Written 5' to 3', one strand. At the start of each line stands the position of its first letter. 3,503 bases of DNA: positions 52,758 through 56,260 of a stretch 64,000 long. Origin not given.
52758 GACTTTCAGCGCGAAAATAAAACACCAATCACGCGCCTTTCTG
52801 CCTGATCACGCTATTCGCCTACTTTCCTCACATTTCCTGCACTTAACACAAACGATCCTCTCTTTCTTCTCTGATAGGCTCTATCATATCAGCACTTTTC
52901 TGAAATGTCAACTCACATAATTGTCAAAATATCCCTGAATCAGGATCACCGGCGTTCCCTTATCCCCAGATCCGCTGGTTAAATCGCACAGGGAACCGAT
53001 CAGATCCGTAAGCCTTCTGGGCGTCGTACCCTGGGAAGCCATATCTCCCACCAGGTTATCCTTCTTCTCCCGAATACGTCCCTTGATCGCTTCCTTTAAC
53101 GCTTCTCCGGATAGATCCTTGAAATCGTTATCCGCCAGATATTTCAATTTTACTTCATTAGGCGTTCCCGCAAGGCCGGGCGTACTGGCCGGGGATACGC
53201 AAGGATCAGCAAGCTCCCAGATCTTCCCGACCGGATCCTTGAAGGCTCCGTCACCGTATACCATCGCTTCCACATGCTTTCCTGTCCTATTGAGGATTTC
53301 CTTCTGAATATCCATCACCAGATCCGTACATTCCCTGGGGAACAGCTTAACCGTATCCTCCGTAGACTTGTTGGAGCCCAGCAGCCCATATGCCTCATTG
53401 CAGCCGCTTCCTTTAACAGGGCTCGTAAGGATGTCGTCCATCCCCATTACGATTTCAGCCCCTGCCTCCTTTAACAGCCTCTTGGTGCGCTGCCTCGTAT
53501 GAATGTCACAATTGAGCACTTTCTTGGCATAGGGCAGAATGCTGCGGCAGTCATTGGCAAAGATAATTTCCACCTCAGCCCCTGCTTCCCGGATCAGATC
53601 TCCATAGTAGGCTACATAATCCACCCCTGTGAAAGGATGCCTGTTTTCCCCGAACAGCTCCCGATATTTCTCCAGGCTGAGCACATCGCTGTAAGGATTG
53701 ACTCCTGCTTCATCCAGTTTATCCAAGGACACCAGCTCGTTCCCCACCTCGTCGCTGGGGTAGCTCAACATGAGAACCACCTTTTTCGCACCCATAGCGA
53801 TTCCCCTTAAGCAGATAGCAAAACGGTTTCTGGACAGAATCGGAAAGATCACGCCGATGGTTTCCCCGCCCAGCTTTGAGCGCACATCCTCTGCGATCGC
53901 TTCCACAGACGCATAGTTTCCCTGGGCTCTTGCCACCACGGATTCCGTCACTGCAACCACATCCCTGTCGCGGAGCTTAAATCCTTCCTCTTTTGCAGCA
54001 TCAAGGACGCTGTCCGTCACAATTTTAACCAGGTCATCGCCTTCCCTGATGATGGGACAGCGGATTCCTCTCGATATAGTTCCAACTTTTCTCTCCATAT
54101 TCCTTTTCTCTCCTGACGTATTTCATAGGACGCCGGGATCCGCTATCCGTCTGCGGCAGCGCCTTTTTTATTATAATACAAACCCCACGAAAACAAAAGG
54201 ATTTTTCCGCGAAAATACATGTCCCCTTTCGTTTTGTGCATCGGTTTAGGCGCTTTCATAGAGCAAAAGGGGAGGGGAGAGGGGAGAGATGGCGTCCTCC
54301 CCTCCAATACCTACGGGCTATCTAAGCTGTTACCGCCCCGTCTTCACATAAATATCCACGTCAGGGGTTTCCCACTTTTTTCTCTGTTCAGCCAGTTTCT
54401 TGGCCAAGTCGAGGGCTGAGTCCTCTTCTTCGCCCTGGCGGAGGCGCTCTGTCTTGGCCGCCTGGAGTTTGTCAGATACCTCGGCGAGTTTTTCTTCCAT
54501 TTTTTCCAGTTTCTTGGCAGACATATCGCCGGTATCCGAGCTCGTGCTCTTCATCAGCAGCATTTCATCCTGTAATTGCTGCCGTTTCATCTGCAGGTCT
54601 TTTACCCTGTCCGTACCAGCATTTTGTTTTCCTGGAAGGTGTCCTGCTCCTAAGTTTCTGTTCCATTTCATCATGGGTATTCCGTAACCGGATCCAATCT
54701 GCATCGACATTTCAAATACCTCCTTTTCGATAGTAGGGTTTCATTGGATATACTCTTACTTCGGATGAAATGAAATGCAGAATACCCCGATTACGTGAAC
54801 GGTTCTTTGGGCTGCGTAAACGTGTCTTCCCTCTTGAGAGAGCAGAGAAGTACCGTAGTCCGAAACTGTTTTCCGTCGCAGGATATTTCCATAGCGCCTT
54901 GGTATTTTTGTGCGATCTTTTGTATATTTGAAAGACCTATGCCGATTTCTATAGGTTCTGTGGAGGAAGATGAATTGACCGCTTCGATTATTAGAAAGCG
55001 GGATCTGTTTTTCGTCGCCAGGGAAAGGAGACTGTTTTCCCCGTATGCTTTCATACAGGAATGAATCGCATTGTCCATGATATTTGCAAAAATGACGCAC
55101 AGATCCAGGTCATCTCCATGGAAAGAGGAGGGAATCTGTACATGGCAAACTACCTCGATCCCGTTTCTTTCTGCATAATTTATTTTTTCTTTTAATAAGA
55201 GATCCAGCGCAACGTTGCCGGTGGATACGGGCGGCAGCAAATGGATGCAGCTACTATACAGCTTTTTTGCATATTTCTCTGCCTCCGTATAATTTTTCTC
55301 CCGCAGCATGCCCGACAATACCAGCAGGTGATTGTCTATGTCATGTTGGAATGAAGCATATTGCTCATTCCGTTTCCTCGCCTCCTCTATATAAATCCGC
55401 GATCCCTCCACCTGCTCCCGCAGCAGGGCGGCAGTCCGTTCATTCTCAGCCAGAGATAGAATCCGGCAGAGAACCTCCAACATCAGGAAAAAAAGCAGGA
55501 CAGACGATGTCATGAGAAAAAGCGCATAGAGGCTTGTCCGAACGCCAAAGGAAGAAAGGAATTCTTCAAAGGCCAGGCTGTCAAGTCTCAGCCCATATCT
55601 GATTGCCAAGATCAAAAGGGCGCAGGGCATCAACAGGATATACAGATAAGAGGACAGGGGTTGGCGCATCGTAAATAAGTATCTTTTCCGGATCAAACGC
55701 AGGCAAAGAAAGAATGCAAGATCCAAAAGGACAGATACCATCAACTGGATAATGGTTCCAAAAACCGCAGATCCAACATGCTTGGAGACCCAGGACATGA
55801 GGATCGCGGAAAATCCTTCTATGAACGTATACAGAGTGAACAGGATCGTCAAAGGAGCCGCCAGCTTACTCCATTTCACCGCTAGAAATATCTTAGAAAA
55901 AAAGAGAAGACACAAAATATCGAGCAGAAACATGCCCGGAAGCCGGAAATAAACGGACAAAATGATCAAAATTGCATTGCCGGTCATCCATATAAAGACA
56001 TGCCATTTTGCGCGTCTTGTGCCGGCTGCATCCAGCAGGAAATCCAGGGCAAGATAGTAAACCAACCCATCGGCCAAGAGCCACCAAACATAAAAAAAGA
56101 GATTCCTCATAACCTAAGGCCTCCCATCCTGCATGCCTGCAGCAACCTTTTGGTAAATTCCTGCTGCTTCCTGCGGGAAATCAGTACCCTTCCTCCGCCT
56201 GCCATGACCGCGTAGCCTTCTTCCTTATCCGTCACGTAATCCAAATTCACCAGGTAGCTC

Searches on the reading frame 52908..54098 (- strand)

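Call 10: search_protein_families(library=pfam, proteins=[window:52908-54098:-], max_evalue=0.00001)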
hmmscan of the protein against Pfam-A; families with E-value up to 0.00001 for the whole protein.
window:52908-54098:- (396 aa): 1 family
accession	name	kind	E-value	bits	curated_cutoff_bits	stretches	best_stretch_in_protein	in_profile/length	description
PF01996.21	F420_ligase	-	6.5e-56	189.7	25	1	11-389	1-218/218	F420-0:Gamma-glutamyl ligase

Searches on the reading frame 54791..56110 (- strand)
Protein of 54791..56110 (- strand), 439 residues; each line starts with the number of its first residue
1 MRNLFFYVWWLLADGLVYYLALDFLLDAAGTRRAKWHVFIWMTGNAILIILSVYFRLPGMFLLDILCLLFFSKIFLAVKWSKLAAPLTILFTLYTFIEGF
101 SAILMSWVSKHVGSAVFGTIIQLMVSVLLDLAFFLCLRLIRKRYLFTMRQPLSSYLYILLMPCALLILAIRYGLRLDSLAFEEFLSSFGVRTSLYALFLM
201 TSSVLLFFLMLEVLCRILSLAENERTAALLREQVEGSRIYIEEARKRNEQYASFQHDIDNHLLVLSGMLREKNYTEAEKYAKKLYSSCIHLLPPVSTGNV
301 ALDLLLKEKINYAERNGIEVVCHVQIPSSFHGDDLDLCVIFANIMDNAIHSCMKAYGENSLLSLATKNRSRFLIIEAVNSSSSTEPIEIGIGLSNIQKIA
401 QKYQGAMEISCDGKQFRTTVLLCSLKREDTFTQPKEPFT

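Call 10: search_protein_families(library=pfam, proteins=[window:54791-56110:-], max_evalue=0.00001)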
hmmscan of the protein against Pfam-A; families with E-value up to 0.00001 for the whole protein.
window:54791-56110:- (439 aa): 1 family
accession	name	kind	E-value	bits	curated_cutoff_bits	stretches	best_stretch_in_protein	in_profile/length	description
PF14501.12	HATPase_c_5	-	9.5e-14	51.6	22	1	334-422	3-101/102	GHKL domain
